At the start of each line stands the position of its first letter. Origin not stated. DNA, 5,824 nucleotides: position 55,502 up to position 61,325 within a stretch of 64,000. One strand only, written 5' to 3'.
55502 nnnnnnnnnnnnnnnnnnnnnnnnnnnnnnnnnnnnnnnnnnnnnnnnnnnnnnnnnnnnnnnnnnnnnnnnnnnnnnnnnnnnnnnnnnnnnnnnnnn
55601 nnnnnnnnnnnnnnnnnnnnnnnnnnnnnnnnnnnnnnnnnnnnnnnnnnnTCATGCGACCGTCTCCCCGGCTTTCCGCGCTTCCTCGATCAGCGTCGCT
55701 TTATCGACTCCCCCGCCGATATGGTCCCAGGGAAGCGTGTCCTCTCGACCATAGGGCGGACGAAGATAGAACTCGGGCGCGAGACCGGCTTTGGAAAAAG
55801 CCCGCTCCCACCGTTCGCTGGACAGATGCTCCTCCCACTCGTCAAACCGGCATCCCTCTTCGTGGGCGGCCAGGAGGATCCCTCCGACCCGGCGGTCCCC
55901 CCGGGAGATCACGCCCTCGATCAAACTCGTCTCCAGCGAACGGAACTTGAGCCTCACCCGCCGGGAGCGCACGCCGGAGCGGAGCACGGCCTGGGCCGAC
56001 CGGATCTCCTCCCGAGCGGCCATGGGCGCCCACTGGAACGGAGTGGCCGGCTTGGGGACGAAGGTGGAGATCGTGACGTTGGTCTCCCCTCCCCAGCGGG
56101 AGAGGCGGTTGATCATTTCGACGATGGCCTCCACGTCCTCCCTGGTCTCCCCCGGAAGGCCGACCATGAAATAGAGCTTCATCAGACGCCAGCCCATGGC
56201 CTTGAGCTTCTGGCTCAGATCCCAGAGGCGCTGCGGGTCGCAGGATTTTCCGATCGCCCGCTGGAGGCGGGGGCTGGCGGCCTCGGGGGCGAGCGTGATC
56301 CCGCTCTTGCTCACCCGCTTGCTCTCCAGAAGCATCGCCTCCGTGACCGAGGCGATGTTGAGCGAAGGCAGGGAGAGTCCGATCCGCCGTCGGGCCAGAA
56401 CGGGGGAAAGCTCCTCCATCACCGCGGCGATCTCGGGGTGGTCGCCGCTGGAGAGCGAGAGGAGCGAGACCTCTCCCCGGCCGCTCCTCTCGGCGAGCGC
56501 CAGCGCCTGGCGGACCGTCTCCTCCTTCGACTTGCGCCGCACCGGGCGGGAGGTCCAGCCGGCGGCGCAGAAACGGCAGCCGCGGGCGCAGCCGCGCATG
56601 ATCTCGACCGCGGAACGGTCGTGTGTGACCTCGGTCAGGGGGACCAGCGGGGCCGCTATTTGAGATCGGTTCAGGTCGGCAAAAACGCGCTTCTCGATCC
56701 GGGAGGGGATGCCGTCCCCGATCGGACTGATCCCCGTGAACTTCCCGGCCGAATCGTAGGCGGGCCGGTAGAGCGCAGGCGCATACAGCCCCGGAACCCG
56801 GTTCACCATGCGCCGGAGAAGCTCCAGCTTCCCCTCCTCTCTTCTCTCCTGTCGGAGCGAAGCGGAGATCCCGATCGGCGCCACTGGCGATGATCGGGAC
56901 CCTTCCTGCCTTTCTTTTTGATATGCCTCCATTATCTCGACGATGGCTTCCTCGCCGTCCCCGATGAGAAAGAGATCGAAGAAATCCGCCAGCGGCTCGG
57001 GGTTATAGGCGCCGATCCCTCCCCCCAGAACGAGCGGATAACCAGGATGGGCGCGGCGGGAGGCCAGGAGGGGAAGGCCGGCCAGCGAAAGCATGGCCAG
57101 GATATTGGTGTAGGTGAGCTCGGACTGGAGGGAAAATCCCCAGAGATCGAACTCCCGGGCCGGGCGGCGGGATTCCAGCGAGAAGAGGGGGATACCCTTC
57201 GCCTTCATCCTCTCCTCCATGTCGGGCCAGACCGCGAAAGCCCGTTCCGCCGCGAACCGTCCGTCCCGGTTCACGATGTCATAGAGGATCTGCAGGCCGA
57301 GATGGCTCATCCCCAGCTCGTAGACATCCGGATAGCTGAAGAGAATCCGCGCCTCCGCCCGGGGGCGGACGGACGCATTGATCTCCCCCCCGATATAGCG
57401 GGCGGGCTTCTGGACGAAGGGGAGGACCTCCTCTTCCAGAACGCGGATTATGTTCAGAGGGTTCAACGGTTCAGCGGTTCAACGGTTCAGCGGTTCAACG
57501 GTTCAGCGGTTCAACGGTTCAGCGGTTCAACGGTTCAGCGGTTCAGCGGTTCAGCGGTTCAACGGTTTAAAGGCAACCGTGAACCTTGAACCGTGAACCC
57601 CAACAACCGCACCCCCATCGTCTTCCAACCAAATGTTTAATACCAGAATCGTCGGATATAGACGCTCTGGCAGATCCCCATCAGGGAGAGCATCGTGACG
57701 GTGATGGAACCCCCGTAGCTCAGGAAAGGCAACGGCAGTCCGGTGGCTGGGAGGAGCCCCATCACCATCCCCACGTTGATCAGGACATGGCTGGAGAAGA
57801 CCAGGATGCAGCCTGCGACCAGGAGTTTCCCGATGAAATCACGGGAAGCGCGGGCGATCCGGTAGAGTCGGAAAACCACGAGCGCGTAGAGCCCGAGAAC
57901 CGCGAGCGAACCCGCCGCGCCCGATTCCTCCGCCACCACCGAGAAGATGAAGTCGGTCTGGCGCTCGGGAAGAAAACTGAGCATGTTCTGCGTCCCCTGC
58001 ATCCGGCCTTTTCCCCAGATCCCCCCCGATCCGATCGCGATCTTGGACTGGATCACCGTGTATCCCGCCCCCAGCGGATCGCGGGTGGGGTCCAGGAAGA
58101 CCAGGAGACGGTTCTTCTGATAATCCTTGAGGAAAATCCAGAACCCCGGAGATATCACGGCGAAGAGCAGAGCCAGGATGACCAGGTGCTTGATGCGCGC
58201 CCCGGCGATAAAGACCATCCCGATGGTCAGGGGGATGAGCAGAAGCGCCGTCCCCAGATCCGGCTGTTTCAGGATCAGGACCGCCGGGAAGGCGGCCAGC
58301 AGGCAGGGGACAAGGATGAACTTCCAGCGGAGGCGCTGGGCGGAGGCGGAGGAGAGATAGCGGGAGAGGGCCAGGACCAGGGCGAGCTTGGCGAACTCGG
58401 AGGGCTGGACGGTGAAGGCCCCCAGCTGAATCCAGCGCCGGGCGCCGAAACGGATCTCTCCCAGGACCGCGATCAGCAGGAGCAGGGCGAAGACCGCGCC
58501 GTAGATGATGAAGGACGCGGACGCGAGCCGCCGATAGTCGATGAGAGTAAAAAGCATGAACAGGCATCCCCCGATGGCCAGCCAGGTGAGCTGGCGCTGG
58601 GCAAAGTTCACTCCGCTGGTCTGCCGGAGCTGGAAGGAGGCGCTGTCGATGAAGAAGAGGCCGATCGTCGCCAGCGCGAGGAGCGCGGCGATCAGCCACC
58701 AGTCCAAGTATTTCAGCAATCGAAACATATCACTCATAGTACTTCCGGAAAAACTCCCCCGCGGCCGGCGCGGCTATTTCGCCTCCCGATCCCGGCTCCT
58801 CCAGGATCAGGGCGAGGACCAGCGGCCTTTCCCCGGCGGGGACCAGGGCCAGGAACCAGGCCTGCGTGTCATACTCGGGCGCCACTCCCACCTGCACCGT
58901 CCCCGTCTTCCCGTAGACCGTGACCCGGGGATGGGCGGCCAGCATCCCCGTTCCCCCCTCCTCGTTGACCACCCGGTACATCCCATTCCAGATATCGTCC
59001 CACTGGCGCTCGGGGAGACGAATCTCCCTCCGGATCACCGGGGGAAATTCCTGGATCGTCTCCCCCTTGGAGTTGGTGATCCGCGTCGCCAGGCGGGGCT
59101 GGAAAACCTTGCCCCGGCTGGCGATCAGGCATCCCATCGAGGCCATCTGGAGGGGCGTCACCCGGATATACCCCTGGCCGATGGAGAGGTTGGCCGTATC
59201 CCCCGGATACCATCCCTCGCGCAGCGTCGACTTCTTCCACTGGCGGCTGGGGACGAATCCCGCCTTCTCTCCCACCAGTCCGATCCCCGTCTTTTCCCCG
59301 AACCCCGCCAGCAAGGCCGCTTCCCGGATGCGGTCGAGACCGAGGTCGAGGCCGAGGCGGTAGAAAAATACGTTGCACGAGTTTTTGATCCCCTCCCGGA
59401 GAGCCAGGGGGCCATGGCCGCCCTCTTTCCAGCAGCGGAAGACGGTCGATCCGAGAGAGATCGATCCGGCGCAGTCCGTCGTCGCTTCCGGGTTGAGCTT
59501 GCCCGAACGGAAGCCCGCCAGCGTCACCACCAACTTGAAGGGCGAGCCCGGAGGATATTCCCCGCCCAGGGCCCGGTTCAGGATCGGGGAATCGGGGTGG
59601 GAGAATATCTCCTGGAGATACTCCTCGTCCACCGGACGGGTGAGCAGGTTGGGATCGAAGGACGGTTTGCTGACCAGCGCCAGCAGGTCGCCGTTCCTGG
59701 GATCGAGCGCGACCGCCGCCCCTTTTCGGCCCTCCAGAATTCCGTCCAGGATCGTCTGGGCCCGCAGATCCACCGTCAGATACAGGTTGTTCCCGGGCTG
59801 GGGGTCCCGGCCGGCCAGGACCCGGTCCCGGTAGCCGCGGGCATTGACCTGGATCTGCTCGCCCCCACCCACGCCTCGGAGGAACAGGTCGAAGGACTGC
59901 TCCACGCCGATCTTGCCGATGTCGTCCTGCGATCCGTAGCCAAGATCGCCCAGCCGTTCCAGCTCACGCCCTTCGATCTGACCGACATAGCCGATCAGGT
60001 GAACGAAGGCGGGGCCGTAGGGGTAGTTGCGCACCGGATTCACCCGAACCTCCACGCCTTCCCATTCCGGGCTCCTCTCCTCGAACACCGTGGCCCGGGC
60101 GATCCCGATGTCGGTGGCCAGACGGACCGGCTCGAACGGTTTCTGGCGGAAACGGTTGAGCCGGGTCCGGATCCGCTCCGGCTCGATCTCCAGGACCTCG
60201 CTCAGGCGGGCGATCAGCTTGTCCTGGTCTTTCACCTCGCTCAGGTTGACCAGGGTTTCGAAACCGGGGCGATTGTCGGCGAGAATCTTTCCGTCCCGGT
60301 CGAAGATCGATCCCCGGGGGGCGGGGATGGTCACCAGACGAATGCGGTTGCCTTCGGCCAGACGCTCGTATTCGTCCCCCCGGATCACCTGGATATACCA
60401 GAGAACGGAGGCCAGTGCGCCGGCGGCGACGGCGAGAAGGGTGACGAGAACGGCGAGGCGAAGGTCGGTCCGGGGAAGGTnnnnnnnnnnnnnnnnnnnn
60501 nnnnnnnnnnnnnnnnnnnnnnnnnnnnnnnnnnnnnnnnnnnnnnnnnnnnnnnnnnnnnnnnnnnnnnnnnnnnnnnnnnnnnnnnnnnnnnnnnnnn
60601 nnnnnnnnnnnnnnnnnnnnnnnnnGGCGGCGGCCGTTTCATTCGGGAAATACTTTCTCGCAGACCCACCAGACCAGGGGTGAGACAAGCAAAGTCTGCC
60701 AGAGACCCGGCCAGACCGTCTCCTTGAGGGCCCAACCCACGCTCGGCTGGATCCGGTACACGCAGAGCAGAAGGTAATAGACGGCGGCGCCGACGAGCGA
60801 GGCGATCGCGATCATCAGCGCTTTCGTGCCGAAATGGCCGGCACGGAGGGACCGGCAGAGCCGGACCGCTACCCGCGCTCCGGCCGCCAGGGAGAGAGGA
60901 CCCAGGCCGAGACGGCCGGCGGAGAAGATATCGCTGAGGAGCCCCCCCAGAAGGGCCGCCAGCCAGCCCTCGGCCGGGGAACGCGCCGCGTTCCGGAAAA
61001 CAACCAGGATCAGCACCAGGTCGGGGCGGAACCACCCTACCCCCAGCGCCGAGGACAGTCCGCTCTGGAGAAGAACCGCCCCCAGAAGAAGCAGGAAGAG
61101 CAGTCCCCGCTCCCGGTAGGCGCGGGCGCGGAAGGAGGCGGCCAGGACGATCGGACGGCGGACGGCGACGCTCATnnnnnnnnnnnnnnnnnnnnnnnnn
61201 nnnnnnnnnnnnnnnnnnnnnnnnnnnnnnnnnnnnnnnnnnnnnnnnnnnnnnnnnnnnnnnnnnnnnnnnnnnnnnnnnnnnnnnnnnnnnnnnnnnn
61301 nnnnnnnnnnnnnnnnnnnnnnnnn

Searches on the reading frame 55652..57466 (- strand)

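Call 58: search_protein_families(library=pfam, proteins=[window:55652-57466:-], max_evalue=0.00001)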
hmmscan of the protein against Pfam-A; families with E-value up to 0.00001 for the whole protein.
window:55652-57466:- (604 aa): 2 families
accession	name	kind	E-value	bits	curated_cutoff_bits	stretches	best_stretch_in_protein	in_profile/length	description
PF19864.5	Radical_SAM_N2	-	4.5e-51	172.7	29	1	57-190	1-133/151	Radical SAM proteins, N-terminal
PF04055.27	Radical_SAM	-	9.8e-21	75.1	29.5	1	287-452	1-166/166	Radical SAM superfamily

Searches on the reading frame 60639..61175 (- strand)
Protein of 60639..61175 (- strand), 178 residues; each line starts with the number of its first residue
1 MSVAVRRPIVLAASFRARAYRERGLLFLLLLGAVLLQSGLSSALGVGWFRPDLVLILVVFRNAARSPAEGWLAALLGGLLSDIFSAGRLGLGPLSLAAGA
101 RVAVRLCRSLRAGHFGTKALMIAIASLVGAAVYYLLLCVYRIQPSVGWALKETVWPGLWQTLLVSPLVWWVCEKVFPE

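Call 58: search_protein_families(library=pfam, proteins=[window:60639-61175:-], max_evalue=0.00001)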
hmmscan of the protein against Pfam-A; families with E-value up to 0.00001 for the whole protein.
window:60639-61175:- (178 aa): 1 family
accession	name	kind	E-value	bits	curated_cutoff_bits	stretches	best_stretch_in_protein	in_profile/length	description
PF04093.17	MreD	-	1.2e-06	29.1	24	1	26-171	9-151/158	rod shape-determining protein MreD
